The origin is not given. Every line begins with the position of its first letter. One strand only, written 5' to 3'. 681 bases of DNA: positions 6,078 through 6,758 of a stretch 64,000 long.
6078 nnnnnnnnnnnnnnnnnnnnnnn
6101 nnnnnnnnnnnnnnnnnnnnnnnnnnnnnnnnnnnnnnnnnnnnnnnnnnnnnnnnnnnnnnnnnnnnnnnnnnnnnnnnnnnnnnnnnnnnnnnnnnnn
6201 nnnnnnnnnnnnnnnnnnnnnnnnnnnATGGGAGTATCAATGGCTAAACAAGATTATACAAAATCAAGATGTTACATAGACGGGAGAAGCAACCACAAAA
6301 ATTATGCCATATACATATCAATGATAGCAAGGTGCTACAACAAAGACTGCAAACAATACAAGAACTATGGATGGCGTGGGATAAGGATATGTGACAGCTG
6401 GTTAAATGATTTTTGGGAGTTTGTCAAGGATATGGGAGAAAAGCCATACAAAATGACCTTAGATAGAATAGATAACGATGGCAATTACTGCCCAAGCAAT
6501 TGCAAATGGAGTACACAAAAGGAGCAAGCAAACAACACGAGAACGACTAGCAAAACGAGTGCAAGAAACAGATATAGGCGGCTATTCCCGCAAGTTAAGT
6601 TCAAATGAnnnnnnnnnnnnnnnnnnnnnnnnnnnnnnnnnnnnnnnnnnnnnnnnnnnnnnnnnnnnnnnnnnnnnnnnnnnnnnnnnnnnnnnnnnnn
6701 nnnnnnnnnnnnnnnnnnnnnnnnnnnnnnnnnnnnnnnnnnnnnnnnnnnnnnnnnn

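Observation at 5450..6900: Repeat-dense non-coding region (tandem 10-mers, 78-bp direct repeats, ~12 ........-like motifs) around a small HNH-like ORF: candidate origin/regulatory hub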

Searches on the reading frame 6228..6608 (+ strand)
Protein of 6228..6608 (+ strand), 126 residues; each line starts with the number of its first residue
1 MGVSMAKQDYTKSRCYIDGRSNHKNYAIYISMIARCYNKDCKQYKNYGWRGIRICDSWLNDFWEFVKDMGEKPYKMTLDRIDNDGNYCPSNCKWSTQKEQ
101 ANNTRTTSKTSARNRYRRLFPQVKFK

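Call 10: search_protein_families(library=pfam, proteins=[window:6228-6608:+], max_evalue=0.01)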
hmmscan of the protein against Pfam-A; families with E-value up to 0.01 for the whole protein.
window:6228-6608:+ (126 aa): 1 family
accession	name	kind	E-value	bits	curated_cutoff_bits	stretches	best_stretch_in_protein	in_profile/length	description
PF03121.20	Herpes_UL52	-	0.0087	16.3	21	0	12-45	34-66/75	Herpesviridae UL52/UL70 DNA primase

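Call 11: search_protein_families(library=phrogs, proteins=[window:6228-6608:+], max_evalue=0.001)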
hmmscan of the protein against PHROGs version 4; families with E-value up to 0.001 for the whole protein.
window:6228-6608:+ (126 aa): 6 families
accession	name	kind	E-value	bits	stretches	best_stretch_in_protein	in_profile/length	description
phrog_3377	-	DNA, RNA and nucleotide metabolism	7.4e-39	134.6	1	16-117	5-107/196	HNH endonuclease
phrog_374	-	DNA, RNA and nucleotide metabolism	3.5e-36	126.2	1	13-110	261-360/617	HNH endonuclease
phrog_8790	-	DNA, RNA and nucleotide metabolism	7.9e-35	121.9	1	19-111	19-110/241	restriction endonuclease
phrog_2081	-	DNA, RNA and nucleotide metabolism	9e-27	95.3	1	15-110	95-201/433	HNH endonuclease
phrog_953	-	DNA, RNA and nucleotide metabolism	7.3e-13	49.6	1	19-109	218-310/420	HNH endonuclease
phrog_4578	-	DNA, RNA and nucleotide metabolism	2.9e-05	25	1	67-109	21-64/130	HNH endonuclease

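Call 21: find_encoding_contigs(protein=window:6240-6608:+, flank=10000, max_places=10)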
Protein window:6240-6608:+ (122 aa): 3 contigs read that carry it; 2 places shown.
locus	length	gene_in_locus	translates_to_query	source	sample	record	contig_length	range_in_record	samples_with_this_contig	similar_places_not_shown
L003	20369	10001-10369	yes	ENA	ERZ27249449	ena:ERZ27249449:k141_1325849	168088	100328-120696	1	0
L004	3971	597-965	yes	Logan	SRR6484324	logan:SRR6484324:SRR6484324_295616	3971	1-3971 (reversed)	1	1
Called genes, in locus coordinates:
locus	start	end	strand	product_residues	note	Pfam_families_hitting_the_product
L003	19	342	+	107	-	-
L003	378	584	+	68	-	-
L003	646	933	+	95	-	-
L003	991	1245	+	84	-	-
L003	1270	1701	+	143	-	-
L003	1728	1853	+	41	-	-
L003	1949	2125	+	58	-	-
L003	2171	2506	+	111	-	-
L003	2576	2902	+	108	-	-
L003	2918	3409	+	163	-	-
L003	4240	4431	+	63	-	-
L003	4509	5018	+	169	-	PF07275:ArdA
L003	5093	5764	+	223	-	PF23872:DUF7227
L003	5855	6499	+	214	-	-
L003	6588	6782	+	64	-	-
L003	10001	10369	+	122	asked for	-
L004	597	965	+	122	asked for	-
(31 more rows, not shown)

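Call 89: search_solved_structures(query=window:6240-6605:+, max_evalue=1, show_alignments=2)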
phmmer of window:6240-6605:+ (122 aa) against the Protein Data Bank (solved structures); distinct sequences matched with E-value up to 1: 0.

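Call 90: search_protein_families(library=ncbifam, proteins=[window:6240-6605:+], max_evalue=0.01)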
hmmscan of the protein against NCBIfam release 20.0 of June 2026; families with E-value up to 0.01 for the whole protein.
window:6240-6605:+ (122 aa): 0 families

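Call 91: find_homologous_proteins(query=window:6240-6605:+, max_evalue=0.00001)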
Query window:6240-6605:+ (122 aa): 201 proteins with E <= 0.00001 among 201 candidates; the best 120 are listed.
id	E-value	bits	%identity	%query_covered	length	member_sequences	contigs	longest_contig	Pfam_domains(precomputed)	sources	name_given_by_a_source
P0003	1.7e-80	285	100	100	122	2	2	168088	-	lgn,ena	-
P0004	5.2e-28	116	67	61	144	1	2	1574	-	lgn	-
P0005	1.1e-27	114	56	80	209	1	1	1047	PF05265.21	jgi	jgi:hypothetical protein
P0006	8.0e-27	112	55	80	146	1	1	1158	-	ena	-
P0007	3.6e-26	110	61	69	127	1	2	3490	-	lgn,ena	-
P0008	4.1e-26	109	65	67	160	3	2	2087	-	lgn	-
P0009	1.1e-25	108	59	75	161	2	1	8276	-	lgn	-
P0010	1.4e-25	108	56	71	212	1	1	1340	-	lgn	-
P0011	1.4e-25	108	64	66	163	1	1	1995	-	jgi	jgi:hypothetical protein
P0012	4.7e-25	106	55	73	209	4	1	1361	-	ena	-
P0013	4.9e-25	106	54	71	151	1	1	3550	-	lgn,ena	-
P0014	5.0e-25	106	49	82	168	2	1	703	-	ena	-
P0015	8.0e-25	105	58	69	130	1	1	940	-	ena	-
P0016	8.2e-25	105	59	67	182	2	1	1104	-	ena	-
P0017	1.1e-24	105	54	75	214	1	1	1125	-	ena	-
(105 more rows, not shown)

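Call 99: find_encoding_contigs(protein=P0004, flank=3000, max_places=3)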
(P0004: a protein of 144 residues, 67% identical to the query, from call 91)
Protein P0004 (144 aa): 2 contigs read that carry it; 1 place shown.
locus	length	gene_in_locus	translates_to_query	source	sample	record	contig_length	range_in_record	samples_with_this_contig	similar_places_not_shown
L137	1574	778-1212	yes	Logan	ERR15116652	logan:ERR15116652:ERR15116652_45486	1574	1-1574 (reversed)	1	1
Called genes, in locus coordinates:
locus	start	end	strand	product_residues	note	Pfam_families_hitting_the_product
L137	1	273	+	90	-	?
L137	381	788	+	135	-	PF01464:SLT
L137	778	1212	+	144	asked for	-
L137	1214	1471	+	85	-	-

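Call 100: find_encoding_contigs(protein=P0009, flank=3000, max_places=3)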
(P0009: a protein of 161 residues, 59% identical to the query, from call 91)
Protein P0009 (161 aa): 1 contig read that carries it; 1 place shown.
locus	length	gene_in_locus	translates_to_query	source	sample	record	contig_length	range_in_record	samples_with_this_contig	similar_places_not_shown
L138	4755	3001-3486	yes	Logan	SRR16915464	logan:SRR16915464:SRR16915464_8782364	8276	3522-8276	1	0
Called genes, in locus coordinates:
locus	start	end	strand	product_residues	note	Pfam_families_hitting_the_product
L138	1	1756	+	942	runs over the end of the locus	-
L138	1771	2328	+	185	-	-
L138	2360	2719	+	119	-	-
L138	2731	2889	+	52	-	-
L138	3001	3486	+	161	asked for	-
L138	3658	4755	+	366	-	?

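Call 101: find_encoding_contigs(protein=P0007, flank=3000, max_places=3)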
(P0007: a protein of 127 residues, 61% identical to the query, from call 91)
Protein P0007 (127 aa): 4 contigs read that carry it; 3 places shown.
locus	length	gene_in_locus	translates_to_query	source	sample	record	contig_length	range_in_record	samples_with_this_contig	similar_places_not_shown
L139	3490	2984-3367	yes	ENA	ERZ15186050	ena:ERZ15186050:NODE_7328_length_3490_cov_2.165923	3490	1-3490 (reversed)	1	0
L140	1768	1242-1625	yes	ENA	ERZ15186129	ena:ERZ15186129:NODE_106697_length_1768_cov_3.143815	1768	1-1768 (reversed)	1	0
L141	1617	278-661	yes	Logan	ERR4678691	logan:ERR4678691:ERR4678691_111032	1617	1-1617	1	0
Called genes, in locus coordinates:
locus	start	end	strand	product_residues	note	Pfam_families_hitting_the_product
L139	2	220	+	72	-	?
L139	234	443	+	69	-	-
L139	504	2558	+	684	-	PF04860:Phage_portal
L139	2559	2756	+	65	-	-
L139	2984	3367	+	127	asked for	-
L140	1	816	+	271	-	?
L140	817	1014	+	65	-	-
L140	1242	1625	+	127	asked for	-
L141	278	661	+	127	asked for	-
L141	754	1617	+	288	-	?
